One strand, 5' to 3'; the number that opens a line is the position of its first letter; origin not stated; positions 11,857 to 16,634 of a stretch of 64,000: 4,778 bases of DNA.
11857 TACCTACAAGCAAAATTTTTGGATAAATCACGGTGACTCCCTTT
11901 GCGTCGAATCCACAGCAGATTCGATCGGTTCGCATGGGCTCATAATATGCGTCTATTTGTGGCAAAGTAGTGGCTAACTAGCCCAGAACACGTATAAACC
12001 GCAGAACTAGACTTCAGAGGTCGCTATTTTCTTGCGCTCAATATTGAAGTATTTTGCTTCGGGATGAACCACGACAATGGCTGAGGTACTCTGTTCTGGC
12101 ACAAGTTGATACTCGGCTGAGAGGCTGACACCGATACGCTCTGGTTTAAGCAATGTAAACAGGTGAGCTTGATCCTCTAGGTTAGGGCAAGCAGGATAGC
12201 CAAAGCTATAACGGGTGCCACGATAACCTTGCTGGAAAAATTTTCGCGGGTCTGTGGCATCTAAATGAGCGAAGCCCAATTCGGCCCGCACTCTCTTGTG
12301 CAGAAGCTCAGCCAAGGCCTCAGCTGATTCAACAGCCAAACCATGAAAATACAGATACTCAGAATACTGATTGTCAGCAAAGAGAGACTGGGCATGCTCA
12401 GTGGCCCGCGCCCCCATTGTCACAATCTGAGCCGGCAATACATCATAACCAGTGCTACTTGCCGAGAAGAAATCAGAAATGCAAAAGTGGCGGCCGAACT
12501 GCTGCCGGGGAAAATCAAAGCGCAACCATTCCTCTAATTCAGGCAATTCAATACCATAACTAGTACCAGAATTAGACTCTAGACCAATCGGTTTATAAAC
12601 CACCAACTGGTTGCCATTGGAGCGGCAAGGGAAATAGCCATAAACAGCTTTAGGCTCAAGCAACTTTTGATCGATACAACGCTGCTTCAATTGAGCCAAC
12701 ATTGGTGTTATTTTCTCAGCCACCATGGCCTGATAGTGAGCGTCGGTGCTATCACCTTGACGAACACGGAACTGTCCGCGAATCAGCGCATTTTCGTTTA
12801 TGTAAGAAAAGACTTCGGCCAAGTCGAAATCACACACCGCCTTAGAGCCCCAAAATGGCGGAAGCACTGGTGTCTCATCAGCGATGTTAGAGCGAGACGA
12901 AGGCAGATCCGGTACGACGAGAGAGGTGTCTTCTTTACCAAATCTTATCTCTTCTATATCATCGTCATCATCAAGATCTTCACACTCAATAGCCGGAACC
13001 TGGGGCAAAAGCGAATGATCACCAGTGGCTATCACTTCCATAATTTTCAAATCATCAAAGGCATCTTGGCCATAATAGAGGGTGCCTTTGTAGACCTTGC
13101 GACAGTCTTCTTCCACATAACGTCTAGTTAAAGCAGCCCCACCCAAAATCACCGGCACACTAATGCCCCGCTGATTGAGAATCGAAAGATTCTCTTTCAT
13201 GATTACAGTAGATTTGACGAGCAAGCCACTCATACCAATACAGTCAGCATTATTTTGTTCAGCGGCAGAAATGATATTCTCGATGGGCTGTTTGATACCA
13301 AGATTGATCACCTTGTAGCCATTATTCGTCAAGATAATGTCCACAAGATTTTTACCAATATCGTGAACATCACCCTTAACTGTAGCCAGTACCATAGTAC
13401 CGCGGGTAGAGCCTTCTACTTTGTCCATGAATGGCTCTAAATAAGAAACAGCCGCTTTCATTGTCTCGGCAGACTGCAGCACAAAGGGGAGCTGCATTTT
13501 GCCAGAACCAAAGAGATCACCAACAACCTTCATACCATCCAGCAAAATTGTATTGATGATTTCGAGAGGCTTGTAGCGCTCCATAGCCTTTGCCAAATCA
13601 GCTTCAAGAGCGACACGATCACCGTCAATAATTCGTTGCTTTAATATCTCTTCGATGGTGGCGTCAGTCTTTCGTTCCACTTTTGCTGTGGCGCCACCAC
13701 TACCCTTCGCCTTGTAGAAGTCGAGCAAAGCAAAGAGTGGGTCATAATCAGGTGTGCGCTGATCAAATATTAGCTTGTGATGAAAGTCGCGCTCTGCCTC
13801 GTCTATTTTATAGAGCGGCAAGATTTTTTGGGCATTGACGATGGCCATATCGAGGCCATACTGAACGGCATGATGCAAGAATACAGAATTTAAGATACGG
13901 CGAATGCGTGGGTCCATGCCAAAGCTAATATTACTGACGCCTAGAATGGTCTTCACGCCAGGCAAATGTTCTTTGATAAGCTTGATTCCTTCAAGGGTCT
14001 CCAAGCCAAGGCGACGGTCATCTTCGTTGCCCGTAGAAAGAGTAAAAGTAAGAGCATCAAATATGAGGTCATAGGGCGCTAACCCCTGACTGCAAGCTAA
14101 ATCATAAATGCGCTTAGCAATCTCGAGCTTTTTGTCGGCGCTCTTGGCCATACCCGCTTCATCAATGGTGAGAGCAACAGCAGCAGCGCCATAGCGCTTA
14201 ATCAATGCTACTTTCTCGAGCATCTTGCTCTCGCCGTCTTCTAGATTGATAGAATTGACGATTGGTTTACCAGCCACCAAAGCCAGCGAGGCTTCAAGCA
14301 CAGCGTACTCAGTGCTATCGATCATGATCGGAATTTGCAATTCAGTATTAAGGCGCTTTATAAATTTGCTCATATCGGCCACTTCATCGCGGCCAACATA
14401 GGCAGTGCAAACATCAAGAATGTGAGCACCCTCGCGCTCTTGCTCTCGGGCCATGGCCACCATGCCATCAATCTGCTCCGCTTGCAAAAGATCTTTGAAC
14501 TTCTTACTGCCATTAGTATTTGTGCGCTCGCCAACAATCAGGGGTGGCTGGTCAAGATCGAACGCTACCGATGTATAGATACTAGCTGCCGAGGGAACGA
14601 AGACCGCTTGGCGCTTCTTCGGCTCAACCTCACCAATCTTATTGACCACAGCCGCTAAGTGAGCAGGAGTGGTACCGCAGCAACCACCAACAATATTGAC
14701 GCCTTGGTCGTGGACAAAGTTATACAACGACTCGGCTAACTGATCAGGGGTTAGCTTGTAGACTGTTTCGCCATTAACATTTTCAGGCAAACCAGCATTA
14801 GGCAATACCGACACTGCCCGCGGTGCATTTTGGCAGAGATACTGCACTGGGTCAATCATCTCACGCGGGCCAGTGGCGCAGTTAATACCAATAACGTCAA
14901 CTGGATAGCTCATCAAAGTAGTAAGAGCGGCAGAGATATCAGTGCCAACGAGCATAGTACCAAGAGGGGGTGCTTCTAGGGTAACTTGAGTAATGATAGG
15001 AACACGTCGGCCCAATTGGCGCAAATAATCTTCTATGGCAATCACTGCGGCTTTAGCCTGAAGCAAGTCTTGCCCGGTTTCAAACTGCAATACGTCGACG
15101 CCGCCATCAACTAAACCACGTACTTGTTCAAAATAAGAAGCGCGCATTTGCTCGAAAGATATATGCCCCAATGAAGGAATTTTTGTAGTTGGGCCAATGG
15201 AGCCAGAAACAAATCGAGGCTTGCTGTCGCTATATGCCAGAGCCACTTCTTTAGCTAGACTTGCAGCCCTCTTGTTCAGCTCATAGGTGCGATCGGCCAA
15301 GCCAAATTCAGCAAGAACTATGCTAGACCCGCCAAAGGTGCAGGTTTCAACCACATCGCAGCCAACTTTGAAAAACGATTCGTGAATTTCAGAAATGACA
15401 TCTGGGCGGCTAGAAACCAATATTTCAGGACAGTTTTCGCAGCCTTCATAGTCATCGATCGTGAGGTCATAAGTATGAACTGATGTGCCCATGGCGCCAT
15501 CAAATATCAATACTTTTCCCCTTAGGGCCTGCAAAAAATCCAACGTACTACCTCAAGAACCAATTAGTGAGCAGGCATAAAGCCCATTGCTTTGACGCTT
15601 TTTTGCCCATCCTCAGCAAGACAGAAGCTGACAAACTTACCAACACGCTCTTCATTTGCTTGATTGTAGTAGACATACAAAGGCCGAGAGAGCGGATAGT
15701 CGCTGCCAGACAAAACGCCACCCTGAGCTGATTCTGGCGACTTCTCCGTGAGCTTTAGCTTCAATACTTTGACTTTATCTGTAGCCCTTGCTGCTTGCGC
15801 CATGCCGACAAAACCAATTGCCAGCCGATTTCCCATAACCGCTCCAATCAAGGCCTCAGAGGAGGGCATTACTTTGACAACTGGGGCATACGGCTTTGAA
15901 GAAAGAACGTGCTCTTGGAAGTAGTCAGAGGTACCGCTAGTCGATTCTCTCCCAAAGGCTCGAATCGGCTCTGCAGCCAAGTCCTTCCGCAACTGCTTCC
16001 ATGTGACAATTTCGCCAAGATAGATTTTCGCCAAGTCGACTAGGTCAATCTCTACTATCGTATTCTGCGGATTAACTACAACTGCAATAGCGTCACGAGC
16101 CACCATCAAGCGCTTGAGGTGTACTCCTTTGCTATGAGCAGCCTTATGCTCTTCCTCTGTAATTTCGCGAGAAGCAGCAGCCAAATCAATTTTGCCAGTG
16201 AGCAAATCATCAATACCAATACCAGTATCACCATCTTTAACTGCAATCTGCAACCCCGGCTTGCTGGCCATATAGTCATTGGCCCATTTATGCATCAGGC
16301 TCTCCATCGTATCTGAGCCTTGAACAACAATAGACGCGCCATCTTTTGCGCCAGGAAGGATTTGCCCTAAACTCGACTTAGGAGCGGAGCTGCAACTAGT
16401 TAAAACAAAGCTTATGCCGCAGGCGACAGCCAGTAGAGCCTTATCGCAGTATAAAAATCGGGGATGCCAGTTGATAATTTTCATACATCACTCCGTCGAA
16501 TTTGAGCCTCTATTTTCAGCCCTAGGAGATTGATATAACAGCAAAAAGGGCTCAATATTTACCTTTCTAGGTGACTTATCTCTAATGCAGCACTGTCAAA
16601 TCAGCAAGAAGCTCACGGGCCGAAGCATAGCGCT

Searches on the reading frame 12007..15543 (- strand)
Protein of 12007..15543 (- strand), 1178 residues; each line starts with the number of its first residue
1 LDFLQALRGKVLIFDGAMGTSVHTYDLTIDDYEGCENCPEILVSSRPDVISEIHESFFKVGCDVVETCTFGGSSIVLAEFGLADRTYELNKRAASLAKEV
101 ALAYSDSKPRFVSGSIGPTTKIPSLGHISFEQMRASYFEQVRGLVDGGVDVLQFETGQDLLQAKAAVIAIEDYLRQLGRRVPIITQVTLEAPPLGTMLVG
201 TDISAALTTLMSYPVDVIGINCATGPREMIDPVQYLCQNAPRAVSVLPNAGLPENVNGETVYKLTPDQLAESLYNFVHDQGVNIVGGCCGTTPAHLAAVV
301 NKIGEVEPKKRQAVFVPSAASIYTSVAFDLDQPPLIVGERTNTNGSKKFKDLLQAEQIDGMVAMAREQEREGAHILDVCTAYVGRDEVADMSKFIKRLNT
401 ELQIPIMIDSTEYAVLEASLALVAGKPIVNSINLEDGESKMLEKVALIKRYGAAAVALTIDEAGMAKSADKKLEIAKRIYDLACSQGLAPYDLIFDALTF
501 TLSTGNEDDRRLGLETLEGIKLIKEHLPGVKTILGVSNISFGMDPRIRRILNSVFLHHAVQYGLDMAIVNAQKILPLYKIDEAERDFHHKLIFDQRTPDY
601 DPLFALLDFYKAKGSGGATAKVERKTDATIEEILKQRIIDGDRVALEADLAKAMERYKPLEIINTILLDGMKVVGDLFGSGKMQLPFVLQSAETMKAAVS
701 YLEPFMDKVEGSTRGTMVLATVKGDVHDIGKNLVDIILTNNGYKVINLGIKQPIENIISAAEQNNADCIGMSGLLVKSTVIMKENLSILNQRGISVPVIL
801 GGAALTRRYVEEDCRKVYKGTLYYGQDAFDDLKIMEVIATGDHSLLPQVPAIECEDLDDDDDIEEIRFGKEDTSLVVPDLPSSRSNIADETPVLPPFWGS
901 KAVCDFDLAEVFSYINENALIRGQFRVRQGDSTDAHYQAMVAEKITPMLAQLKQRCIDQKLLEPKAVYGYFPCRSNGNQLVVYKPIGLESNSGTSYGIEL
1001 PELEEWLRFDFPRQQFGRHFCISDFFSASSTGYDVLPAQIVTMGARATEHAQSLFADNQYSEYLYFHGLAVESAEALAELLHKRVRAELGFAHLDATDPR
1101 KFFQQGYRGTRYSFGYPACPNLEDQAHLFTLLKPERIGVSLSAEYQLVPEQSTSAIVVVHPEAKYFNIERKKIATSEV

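Call 57: search_protein_families(library=pfam, proteins=[window:12007-15543:-], max_evalue=0.00001)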
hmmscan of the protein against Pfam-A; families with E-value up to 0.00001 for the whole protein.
window:12007-15543:- (1178 aa): 5 families
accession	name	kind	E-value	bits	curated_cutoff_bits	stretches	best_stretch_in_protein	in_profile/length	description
PF02574.22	S-methyl_trans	-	4e-78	263.6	22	1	12-301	1-281/283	Homocysteine S-methyltransferase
PF00809.28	Pterin_bind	-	7.4e-42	144.1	25.5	1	338-570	1-244/244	Pterin binding enzyme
PF02965.22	Met_synt_B12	-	1.9e-36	126.4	25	1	941-1170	36-259/273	Vitamin B12 dependent methionine synthase, activation domain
PF02607.22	B12-binding_2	-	1.4e-22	80.1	23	1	632-703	3-74/74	B12 binding domain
PF02310.24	B12-binding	-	3e-20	72.7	32.1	1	716-832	2-120/121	B12 binding domain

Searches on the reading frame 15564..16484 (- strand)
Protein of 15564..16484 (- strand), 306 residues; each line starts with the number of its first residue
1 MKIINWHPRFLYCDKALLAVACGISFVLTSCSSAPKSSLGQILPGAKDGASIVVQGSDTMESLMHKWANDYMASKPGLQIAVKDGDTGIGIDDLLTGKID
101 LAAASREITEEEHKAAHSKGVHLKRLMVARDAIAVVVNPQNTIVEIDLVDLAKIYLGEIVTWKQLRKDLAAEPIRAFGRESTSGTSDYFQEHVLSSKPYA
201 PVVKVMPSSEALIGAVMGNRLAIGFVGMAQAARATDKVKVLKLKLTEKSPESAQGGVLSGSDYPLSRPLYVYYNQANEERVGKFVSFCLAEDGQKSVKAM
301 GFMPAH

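Call 58: search_protein_families(library=pfam, proteins=[window:15564-16484:-], max_evalue=0.00001)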
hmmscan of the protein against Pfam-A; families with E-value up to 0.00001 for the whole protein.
window:15564-16484:- (306 aa): 2 families
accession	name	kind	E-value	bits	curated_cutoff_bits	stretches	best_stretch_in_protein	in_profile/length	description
PF12849.12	PBP_like_2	-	4.4e-38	132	27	1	47-290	7-265/267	PBP superfamily domain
PF12727.12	PBP_like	-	4.1e-08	33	27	1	69-236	2-159/193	PBP superfamily domain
